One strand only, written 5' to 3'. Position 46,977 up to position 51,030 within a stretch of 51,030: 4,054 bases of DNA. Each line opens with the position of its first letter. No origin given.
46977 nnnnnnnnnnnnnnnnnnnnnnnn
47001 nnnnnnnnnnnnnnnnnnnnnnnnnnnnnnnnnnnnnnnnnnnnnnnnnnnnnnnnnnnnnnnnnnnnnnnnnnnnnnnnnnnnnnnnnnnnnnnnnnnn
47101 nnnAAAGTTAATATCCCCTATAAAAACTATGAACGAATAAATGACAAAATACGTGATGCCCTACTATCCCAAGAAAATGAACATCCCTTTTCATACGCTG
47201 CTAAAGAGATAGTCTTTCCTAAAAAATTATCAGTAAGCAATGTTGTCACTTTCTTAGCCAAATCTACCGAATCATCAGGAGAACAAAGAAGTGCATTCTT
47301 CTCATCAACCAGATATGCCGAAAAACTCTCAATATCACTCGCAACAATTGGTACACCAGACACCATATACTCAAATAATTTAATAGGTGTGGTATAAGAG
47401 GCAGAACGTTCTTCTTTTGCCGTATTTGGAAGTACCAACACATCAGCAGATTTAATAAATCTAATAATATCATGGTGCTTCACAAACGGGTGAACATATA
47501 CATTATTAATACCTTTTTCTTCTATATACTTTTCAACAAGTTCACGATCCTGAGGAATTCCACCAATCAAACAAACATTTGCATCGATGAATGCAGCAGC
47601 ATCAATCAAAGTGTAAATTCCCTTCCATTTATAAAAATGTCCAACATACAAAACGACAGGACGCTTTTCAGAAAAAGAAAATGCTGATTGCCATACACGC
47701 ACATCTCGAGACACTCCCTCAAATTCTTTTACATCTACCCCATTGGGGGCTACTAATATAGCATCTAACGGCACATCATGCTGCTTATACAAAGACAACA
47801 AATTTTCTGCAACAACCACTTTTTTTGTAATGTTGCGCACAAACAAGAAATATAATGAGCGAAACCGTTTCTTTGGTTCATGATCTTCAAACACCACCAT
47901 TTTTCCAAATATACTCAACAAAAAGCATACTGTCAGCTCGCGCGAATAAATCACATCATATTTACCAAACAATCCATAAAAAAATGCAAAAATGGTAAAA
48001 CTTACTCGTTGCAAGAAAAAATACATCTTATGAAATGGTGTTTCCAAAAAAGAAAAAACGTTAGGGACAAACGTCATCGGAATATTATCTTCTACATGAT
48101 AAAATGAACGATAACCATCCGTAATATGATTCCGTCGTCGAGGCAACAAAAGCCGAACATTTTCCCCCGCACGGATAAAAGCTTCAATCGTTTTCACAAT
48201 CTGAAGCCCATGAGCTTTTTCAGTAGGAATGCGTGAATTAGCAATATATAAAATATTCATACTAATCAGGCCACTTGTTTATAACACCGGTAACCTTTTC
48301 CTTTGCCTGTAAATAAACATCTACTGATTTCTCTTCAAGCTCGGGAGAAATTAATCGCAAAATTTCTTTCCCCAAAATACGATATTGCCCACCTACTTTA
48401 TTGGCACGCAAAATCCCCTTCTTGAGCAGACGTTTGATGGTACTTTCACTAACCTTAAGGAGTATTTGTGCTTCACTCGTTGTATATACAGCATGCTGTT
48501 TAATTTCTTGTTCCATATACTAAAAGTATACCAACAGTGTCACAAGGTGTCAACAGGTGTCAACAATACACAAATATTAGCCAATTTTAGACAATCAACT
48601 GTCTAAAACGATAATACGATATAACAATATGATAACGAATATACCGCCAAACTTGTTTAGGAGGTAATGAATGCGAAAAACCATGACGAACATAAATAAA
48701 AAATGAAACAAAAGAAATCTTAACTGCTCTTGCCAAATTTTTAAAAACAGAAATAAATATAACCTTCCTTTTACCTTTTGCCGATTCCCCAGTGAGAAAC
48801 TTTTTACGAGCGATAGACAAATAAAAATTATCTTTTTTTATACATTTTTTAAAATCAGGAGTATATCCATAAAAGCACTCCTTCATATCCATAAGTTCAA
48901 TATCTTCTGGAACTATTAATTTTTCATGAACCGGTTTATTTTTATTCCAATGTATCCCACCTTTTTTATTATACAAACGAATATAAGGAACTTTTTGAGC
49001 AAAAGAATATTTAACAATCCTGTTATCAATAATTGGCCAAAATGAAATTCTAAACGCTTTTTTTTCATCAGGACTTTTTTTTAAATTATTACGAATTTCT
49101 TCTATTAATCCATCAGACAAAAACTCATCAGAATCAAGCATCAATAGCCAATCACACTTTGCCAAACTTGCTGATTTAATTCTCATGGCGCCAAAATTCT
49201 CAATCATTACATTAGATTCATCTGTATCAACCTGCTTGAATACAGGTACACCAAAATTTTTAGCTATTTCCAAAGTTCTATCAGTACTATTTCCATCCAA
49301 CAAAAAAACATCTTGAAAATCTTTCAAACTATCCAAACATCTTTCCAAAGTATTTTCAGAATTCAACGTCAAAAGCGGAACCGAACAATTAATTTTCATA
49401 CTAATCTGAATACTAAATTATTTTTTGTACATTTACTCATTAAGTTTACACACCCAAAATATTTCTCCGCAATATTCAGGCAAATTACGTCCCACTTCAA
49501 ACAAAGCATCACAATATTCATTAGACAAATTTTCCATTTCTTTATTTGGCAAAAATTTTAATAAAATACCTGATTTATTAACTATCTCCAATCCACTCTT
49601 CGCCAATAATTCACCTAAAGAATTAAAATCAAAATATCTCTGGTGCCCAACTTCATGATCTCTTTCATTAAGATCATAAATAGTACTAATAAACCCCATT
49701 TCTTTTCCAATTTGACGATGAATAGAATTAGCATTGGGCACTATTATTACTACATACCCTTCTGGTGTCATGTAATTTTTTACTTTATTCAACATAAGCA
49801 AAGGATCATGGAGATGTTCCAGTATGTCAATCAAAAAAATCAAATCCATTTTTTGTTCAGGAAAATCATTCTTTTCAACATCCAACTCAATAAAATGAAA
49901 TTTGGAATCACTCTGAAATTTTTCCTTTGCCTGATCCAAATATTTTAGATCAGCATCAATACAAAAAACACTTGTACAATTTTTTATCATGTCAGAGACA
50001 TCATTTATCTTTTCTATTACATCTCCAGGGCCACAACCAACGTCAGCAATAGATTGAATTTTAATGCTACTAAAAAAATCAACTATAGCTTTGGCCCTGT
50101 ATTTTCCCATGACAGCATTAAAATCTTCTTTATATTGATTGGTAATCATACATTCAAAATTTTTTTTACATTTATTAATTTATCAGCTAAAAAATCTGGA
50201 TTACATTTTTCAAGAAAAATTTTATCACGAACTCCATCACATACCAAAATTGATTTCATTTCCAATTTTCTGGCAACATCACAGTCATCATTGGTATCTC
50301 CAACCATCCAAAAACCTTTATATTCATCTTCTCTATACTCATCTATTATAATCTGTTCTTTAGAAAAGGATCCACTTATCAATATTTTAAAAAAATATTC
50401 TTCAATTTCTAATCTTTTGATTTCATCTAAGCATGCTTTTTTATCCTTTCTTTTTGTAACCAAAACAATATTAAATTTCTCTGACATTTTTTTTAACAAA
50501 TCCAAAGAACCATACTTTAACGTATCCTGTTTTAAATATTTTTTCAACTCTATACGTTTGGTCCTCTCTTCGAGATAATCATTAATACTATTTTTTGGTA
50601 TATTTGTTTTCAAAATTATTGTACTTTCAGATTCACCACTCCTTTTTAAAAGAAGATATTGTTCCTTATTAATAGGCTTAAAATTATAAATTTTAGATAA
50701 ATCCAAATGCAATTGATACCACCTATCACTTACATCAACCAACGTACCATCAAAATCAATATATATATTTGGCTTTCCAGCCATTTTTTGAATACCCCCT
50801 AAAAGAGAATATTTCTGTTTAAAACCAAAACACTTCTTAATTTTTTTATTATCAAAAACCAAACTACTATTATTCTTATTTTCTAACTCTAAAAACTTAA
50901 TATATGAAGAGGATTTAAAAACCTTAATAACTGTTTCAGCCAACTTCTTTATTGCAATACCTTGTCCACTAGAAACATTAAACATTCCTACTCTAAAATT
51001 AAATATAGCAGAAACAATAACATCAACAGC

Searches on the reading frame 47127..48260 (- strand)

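Call 61: search_protein_families(library=pfam, proteins=[window:47127-48260:-], max_evalue=0.0001)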
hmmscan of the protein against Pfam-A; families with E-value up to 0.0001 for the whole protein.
window:47127-48260:- (377 aa): 3 families
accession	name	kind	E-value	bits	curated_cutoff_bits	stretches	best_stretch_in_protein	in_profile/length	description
PF00534.26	Glycos_transf_1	-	4.5e-26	91.8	26.4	1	193-347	8-161/172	Glycosyl transferases group 1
PF13692.12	Glyco_trans_1_4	-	3.8e-24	86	27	1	200-344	1-142/142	Glycosyl transferases group 1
PF13524.12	Glyco_trans_1_2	-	1.1e-09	38.8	25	1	247-372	26-143/144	Glycosyl transferase-like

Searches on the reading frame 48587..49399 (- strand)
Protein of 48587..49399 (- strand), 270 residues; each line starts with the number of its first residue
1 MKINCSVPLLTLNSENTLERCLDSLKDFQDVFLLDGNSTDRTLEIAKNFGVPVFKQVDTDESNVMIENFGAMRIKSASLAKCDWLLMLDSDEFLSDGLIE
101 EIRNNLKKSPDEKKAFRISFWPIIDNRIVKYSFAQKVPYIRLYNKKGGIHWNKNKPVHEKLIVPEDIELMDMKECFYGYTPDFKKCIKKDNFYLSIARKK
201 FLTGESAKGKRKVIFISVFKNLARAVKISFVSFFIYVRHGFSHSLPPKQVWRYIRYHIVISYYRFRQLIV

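Call 61: search_protein_families(library=pfam, proteins=[window:48587-49399:-], max_evalue=0.0001)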
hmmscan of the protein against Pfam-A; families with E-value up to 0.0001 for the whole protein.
window:48587-49399:- (270 aa): 2 families
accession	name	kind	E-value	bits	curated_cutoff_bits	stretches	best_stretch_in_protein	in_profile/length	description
PF00535.33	Glycos_transf_2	-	3.1e-11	43.9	23.3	1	10-110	5-107/168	Glycosyl transferase family 2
PF13704.12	Glyco_tranf_2_4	-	5.3e-05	24.1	27.5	1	15-94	4-84/98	Glycosyl transferase family 2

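Call 66: find_encoding_contigs(protein=window:48587-49399:-, flank=10000, max_places=2)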
Protein window:48587-49399:- (270 aa): 22 contigs read that carry it; 2 places shown.
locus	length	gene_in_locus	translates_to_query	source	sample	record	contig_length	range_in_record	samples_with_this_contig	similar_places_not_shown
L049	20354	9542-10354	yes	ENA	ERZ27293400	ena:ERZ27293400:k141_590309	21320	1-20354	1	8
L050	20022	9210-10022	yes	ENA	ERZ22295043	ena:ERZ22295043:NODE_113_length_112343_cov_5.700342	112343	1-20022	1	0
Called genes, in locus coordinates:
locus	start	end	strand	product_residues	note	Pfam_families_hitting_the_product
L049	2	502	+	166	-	PF02350:Epimerase_2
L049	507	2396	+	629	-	PF12481:DUF3700 (faint), PF13522:GATase_6, PF13537:GATase_7, PF00733:Asn_synthase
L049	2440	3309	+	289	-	PF13489:Methyltransf_23, PF01209:Ubie_methyltran, PF13847:Methyltransf_31, PF08241:Methyltransf_11, PF08242:Methyltransf_12, PF13649:Methyltransf_25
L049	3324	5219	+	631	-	PF13489:Methyltransf_23, PF08241:Methyltransf_11, PF08242:Methyltransf_12 (weak), PF13649:Methyltransf_25 (weak), PF13847:Methyltransf_31, PF00155:Aminotran_1_2, PF01041:DegT_DnrJ_EryC1, PF01212:Beta_elim_lyase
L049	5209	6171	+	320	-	PF01408:GFO_IDH_MocA, PF02894:GFO_IDH_MocA_C, PF22725:GFO_IDH_MocA_C3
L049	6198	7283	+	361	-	PF21360:PylC-like_N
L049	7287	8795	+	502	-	PF01073:3Beta_HSD, PF01370:Epimerase, PF02719:Polysacc_synt_2 (weak), PF04321:RmlD_sub_bind, PF16363:GDP_Man_Dehyd, PF07993:NAD_binding_4 (weak), PF13419:HAD_2, PF13242:Hydrolase_like (weak)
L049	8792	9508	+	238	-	PF00891:Methyltransf_2 (weak), PF08003:Methyltransf_9 (weak), PF13489:Methyltransf_23, PF13847:Methyltransf_31, PF08241:Methyltransf_11, PF08242:Methyltransf_12, PF13649:Methyltransf_25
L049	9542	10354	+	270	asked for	PF00535:Glycos_transf_2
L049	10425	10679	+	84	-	PF12728:HTH_17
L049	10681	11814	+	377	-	PF00534:Glycos_transf_1, PF13692:Glyco_trans_1_4, PF13524:Glyco_trans_1_2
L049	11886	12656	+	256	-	PF01066:CDP-OH_P_transf (weak)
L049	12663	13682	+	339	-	PF08240:ADH_N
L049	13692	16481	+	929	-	PF00483:NTP_transferase (weak), PF12804:NTP_transf_3, PF13685:Fe-ADH_2 (weak), PF01761:DHQ_synthase, PF24621:DHQS_C, PF01636:APH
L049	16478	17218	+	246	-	PF00483:NTP_transferase, PF01128:IspD (faint), PF12804:NTP_transf_3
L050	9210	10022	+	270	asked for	PF00535:Glycos_transf_2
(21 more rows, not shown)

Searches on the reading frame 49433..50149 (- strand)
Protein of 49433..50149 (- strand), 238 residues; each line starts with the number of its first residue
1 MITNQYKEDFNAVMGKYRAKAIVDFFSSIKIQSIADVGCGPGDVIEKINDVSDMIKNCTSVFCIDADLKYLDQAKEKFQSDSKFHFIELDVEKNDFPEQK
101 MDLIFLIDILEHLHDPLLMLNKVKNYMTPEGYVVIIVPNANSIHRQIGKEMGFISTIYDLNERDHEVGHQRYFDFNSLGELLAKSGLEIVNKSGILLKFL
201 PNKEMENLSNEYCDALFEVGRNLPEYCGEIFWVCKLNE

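Call 61: search_protein_families(library=pfam, proteins=[window:49433-50149:-], max_evalue=0.0001)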
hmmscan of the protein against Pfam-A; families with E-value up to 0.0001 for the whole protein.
window:49433-50149:- (238 aa): 7 families
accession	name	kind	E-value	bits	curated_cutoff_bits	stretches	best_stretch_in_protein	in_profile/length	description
PF13489.12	Methyltransf_23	-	6.8e-16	58.9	27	1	23-190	13-162/164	Methyltransferase domain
PF08241.18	Methyltransf_11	-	6.6e-14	52.8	21.2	1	36-135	2-95/95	Methyltransferase domain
PF13847.12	Methyltransf_31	-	1.1e-12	48.3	27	1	34-139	7-113/145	Methyltransferase domain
PF13649.12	Methyltransf_25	-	1.4e-12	48.5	27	1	34-131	1-97/97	Methyltransferase domain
PF08242.18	Methyltransf_12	-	3e-12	47.5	30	1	36-132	2-97/98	Methyltransferase domain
PF08003.17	Methyltransf_9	-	1.1e-06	28.3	23.8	1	21-135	106-217/315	Protein of unknown function (DUF1698)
PF00891.24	Methyltransf_2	-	1.4e-05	24.9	22.3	1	20-136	52-165/210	O-methyltransferase domain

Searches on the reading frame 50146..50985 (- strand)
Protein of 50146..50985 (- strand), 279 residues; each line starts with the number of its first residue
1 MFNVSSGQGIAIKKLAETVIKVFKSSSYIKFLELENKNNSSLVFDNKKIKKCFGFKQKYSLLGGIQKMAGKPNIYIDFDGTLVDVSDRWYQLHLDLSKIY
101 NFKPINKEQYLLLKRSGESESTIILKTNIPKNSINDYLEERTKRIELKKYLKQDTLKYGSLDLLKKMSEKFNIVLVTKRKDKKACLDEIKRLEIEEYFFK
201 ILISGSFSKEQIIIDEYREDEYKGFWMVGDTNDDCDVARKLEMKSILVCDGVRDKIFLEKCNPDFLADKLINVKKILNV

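Call 61: search_protein_families(library=pfam, proteins=[window:50146-50985:-], max_evalue=0.0001)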
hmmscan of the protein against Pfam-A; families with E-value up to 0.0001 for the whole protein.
window:50146-50985:- (279 aa): 2 families
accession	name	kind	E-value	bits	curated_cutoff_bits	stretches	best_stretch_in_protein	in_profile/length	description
PF13419.12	HAD_2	-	3.7e-13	50.4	23.8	1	77-248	4-178/178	Haloacid dehalogenase-like hydrolase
PF13242.12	Hydrolase_like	-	7.7e-07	29.4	22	1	224-270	23-72/75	HAD-hyrolase-like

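Call 65: find_encoding_contigs(protein=window:50146-50985:-, flank=10000, max_places=2)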
Protein window:50146-50985:- (279 aa): no gene with exactly this product is on record in the collection.
